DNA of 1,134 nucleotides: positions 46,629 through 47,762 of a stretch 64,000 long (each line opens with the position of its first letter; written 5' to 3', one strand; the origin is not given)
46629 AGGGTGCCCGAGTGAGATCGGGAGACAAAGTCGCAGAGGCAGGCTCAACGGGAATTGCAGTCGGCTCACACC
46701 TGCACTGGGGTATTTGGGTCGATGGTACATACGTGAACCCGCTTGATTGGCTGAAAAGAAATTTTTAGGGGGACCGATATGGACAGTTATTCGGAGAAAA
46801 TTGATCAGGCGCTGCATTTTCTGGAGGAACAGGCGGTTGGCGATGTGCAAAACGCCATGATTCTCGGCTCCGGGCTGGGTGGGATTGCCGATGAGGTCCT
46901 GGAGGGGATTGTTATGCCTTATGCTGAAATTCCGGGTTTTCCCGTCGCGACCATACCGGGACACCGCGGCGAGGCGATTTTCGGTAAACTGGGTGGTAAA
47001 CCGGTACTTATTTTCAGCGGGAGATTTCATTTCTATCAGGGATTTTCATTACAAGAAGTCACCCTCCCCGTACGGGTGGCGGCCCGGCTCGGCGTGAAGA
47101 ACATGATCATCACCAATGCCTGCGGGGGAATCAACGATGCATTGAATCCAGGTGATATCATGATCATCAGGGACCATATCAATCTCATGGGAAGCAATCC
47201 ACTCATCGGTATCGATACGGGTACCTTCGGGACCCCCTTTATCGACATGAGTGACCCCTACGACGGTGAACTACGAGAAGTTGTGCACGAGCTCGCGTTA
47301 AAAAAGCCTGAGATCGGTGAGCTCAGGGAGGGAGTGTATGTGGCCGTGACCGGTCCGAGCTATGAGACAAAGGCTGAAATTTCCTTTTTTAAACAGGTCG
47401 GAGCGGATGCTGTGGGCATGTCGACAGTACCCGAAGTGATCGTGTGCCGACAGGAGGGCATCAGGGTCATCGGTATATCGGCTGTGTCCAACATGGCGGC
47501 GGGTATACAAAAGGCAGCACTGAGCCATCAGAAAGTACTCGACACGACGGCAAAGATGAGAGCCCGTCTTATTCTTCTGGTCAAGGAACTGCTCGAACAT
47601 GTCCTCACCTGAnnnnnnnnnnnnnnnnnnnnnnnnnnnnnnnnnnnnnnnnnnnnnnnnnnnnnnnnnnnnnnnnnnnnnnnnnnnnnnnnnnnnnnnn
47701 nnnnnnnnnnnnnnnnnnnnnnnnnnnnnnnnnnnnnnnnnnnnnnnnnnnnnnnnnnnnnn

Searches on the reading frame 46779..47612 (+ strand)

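Call 24: search_protein_families(library=pfam, proteins=[window:46779-47612:+], max_evalue=0.00001)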
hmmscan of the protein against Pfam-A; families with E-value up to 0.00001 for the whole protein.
window:46779-47612:+ (277 aa): 1 family
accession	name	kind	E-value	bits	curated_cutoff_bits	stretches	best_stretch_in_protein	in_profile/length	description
PF01048.26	PNP_UDP_1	-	4.8e-53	180.4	25.1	1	29-273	6-233/233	Phosphorylase superfamily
